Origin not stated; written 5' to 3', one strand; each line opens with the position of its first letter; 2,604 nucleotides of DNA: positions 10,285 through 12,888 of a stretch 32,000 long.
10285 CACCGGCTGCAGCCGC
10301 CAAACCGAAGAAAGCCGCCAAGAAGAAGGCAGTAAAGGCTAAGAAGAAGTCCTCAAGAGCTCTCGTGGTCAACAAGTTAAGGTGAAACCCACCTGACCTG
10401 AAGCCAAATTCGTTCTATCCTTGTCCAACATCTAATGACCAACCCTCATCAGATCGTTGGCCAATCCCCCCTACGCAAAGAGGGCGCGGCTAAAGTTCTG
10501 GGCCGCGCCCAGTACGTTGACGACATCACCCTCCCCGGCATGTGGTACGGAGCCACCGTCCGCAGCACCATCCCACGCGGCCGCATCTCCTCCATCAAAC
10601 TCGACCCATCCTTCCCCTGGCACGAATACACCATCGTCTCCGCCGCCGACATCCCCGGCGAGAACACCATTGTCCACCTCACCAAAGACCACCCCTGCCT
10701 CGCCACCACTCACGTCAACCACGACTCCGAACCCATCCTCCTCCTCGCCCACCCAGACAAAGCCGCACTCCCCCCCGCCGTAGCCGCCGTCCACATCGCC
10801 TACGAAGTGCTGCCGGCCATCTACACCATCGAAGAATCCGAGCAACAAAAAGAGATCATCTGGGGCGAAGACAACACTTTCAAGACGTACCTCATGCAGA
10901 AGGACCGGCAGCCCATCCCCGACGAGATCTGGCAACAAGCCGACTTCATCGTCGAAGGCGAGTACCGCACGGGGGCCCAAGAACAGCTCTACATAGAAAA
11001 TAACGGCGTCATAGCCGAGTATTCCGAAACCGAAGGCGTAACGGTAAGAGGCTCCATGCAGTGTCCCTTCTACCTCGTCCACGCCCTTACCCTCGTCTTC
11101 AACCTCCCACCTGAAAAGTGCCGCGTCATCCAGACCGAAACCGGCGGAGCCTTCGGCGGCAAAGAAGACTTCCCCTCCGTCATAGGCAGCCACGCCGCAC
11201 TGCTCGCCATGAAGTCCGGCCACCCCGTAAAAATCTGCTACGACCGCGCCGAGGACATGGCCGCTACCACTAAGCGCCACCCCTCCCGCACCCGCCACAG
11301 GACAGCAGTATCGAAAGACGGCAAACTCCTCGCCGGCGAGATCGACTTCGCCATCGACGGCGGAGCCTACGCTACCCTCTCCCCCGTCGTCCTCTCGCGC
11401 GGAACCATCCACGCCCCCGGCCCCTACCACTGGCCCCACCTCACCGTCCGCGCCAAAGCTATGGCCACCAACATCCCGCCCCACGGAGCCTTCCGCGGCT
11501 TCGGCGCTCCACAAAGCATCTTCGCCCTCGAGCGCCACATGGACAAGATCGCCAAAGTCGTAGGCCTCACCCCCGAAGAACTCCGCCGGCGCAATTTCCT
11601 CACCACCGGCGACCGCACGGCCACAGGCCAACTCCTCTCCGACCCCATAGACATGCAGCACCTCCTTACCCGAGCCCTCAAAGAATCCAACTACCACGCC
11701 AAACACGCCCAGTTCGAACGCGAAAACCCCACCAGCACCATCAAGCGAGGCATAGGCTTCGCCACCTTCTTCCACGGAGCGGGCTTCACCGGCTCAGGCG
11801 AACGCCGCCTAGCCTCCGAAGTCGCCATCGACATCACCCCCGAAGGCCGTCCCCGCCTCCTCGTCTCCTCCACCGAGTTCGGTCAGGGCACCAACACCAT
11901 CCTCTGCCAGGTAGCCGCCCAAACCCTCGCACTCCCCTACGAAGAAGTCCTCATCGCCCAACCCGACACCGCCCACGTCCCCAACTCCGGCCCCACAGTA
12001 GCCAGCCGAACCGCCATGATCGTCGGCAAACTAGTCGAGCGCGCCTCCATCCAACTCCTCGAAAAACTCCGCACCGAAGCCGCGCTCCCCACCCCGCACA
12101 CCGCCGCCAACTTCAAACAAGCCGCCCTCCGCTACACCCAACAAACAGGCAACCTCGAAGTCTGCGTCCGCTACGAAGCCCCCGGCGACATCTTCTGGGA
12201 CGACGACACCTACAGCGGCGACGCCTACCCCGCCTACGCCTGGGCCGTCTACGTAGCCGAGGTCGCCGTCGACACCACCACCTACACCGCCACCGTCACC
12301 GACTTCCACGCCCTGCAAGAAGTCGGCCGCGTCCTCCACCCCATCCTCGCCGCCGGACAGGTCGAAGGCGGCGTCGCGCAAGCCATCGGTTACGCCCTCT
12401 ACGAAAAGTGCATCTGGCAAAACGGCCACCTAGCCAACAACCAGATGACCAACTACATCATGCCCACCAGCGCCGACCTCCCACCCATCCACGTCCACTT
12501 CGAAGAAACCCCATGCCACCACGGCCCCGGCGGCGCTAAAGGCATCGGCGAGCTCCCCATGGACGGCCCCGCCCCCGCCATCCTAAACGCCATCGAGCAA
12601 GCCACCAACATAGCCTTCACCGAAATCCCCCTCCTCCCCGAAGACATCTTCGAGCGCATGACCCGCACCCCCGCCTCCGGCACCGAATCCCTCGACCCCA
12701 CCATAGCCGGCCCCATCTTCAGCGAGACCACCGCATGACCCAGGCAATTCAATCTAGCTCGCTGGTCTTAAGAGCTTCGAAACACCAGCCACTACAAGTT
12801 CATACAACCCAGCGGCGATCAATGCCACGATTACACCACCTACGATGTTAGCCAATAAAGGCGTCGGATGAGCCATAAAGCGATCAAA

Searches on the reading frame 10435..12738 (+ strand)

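Call 54: search_protein_families(library=pfam, proteins=[window:10435-12738:+], max_evalue=0.001)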
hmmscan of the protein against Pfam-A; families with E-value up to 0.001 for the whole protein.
window:10435-12738:+ (767 aa): 3 families
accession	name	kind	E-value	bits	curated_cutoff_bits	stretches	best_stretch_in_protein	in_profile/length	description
PF02738.23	MoCoBD_1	-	1.6e-74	250.5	27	1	162-388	18-244/244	Molybdopterin cofactor-binding domain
PF20256.3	MoCoBD_2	-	6.9e-63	213.2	27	1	414-683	2-283/283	Molybdopterin cofactor-binding domain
PF01315.27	Ald_Xan_dh_C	-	3.3e-14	53.6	31.3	1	23-127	2-110/110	Aldehyde oxidase and xanthine dehydrogenase, a/b hammerhead domain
